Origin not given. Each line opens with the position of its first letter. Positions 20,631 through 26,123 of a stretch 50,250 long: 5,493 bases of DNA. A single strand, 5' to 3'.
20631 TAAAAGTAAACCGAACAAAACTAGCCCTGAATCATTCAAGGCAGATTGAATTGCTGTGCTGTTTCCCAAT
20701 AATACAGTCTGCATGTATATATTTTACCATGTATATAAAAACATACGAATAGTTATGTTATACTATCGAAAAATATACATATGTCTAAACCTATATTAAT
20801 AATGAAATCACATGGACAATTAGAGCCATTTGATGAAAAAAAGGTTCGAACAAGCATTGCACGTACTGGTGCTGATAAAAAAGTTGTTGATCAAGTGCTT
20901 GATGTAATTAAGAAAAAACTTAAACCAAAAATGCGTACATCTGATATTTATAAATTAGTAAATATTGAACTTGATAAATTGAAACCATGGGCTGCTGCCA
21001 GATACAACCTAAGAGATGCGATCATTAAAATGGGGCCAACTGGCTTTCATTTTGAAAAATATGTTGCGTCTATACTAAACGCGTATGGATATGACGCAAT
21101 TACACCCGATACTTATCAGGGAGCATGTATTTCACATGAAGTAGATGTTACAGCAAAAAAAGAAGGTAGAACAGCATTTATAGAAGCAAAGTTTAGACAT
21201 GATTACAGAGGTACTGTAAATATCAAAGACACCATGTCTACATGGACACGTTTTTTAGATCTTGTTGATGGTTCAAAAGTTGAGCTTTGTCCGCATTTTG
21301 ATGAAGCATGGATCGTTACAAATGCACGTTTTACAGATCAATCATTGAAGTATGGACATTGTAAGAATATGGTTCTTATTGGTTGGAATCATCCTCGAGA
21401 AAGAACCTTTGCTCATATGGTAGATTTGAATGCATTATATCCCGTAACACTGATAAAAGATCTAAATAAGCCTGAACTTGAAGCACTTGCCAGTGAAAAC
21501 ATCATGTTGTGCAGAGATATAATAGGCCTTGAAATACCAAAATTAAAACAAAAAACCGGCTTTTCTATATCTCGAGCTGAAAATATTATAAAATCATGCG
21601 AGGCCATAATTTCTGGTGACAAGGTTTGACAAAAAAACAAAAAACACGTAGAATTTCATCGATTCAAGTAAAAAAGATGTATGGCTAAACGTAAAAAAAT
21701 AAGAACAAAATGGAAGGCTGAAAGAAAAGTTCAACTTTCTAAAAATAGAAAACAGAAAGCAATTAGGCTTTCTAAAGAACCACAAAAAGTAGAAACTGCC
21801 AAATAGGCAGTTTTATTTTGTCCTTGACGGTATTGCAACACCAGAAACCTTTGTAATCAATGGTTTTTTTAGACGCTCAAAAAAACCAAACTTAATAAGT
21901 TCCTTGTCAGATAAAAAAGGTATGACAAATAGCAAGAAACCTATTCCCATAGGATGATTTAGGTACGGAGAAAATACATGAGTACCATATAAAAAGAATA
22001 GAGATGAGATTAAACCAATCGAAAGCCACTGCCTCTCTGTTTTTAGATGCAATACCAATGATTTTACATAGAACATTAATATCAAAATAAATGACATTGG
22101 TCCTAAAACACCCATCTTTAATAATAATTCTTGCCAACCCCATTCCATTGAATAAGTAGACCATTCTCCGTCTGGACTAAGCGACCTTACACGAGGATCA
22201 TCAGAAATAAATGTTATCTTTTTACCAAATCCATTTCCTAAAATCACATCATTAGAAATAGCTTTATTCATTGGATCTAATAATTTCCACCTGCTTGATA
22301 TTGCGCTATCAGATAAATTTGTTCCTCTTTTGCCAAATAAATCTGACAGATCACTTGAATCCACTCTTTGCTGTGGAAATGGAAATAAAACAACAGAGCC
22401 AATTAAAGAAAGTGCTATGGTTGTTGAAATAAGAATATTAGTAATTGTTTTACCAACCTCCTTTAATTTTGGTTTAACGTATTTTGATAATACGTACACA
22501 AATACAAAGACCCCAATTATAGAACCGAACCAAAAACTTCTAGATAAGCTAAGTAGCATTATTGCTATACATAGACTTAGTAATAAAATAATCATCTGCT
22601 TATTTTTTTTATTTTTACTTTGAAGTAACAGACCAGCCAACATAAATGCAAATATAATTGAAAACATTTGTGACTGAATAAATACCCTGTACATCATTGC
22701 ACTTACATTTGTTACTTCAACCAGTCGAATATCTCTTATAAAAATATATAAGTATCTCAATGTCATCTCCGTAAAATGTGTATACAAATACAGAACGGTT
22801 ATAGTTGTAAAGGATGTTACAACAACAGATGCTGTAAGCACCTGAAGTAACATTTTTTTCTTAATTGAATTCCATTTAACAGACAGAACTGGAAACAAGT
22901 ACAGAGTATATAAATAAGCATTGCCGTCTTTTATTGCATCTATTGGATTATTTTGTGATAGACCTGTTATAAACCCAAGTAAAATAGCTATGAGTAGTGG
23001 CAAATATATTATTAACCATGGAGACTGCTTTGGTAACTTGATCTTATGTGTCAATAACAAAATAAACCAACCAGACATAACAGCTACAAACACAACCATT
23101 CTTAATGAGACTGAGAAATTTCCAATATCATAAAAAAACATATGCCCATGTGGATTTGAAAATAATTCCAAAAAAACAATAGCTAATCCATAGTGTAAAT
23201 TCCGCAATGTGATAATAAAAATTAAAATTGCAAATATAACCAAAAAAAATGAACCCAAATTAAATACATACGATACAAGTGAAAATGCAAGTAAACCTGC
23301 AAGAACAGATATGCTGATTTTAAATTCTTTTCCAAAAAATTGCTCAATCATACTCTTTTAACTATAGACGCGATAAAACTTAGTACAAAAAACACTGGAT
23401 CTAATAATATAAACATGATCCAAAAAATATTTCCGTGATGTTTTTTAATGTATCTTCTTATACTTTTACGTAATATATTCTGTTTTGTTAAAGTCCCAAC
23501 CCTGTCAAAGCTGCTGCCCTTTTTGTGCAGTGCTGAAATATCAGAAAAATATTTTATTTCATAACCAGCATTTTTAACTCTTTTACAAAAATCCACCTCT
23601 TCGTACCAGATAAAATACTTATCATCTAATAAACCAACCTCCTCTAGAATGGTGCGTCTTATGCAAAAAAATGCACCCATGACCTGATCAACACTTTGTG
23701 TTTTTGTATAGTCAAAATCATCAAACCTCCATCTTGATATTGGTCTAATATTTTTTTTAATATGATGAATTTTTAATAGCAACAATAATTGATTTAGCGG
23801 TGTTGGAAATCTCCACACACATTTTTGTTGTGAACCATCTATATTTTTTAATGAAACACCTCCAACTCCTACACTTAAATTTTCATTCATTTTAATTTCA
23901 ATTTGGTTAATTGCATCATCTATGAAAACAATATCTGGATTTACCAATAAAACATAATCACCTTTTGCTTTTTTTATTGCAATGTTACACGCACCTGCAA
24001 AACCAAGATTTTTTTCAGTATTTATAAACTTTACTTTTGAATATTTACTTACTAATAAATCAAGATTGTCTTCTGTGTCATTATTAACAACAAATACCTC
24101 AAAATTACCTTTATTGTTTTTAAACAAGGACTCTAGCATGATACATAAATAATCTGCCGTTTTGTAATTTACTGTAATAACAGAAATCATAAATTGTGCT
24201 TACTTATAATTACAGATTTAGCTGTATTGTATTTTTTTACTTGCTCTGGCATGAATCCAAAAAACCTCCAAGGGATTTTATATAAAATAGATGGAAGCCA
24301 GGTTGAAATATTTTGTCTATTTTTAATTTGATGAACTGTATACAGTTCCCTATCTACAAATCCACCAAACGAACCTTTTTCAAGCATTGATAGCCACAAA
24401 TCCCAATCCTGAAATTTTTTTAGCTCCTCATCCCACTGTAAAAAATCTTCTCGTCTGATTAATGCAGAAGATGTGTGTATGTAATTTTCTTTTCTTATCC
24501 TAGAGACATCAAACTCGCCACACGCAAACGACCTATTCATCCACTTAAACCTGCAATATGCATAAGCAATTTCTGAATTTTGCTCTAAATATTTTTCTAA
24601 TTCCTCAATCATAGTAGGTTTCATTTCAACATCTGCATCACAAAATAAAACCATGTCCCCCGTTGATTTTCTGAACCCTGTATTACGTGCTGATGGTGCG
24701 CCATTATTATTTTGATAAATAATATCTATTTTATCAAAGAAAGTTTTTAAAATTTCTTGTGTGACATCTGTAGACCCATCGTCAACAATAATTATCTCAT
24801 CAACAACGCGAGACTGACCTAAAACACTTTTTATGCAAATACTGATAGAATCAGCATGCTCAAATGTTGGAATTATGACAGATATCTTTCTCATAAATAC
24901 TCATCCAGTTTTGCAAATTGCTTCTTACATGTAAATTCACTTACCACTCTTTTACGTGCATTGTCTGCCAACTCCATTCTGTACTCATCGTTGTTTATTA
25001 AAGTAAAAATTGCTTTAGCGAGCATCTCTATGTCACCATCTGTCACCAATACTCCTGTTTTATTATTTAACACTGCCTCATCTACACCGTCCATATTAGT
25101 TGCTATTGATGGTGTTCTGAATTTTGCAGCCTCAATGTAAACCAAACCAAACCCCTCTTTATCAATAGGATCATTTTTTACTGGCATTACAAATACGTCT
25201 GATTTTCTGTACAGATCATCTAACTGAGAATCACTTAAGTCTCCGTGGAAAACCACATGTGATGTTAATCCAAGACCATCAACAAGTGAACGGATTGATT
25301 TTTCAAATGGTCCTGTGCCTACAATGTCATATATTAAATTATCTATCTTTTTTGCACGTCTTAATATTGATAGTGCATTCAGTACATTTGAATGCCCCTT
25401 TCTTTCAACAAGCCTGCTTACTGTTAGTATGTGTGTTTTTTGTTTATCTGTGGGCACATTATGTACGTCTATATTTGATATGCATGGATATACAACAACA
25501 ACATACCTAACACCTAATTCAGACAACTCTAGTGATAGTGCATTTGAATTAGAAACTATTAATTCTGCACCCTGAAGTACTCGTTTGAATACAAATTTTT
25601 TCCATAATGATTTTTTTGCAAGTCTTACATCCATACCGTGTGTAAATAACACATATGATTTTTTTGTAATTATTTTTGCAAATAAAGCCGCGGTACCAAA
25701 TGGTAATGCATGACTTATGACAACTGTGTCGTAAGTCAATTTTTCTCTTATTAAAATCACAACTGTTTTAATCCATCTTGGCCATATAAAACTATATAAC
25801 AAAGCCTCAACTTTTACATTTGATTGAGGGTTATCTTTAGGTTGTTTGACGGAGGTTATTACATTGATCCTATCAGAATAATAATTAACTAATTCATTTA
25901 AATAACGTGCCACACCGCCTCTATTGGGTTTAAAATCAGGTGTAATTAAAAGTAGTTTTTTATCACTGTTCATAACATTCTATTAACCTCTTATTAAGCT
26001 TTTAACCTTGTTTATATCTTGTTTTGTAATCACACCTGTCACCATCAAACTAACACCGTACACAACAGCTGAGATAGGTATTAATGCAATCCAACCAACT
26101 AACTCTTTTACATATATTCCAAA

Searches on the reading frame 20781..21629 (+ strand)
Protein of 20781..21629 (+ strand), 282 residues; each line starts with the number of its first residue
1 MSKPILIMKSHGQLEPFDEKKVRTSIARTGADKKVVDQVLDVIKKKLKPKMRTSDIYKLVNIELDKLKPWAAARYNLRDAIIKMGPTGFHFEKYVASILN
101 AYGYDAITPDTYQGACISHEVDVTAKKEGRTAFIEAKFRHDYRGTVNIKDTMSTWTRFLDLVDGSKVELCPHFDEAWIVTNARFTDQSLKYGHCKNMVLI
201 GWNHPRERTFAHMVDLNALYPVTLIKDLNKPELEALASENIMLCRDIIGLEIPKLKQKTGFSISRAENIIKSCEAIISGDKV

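Call 29: search_protein_families(library=pfam, proteins=[window:20781-21629:+], max_evalue=0.001)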
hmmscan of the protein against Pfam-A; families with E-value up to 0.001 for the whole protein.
window:20781-21629:+ (282 aa): 3 families
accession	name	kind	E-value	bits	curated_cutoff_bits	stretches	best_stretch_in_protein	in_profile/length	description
PF22357.2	AF1548-like_C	-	2.7e-09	37.4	23.9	1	220-277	1-56/56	AF1548-like, C-terminal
PF03477.21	ATP-cone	-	5.4e-07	30.5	25.8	1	6-74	2-77/88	ATP cone domain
PF04471.18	Mrr_cat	-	6.1e-05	23.6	21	1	88-200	6-106/115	Restriction endonuclease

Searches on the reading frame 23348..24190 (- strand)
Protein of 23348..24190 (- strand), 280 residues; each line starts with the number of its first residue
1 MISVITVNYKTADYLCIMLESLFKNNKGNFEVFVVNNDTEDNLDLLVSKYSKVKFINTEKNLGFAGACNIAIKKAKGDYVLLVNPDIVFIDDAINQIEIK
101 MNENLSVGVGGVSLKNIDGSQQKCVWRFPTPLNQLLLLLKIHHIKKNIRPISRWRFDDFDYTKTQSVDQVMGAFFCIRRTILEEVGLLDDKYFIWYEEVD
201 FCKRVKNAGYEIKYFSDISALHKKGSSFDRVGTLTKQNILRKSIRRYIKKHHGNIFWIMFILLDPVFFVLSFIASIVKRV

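Call 29: search_protein_families(library=pfam, proteins=[window:23348-24190:-], max_evalue=0.001)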
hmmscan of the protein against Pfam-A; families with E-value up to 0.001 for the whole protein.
window:23348-24190:- (280 aa): 3 families
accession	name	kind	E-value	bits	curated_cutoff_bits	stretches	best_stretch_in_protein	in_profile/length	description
PF00535.33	Glycos_transf_2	-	1.2e-20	74.5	23.3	1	3-150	1-132/168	Glycosyl transferase family 2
PF13641.12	Glyco_tranf_2_3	-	6.9e-13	49.6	27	1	2-229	3-218/230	Glycosyltransferase like family 2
PF13712.12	Glyco_tranf_2_5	-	0.00023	21.4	27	1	49-222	26-189/210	Glycosyltransferase like family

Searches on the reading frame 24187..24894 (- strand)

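Call 29: search_protein_families(library=pfam, proteins=[window:24187-24894:-], max_evalue=0.001)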
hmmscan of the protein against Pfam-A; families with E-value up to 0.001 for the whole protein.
window:24187-24894:- (235 aa): 3 families
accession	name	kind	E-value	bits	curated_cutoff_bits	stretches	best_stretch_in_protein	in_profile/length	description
PF00535.33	Glycos_transf_2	-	2.7e-31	109.2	23.3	1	5-116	1-116/168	Glycosyl transferase family 2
PF10111.15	Glyco_tranf_2_2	-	2.4e-12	47.4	27.3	1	5-114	1-122/276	Glycosyltransferase like family 2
PF13641.12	Glyco_tranf_2_3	-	3.6e-09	37.4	27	1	4-171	3-195/230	Glycosyltransferase like family 2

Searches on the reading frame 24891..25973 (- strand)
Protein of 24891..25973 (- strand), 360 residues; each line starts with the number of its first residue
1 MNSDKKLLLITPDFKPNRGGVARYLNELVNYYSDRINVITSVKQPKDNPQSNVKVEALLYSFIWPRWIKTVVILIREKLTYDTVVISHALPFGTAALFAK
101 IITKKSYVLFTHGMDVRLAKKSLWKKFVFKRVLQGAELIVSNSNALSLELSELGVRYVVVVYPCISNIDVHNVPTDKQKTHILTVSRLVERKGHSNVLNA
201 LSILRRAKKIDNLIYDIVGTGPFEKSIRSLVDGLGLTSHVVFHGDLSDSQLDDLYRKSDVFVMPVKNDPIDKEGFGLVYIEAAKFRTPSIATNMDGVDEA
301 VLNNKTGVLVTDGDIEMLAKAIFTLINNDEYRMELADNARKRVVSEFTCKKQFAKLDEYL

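Call 29: search_protein_families(library=pfam, proteins=[window:24891-25973:-], max_evalue=0.001)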
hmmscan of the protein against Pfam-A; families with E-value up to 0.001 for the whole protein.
window:24891-25973:- (360 aa): 7 families
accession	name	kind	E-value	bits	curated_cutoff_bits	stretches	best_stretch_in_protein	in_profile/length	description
PF00534.26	Glycos_transf_1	-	8.6e-39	133.2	26.4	1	175-342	11-172/172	Glycosyl transferases group 1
PF13692.12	Glyco_trans_1_4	-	1.2e-28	100.6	27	1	181-328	3-142/142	Glycosyl transferases group 1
PF13439.12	Glyco_transf_4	-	1.7e-09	38.4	28.5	1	19-165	2-166/170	Glycosyltransferase Family 4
PF20706.3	GT4-conflict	-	3.5e-07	30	26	1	153-348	169-377/385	Family 4 Glycosyltransferase in conflict systems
PF13477.12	Glyco_trans_4_2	-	1.4e-05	25.7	23.4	1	29-143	17-139/139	Glycosyl transferase 4-like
PF13579.12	Glyco_trans_4_4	-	2e-05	25.4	29.7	1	19-161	1-155/158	Glycosyl transferase 4-like domain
PF13524.12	Glyco_trans_1_2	-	2.1e-05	25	25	1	206-356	8-142/144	Glycosyl transferase-like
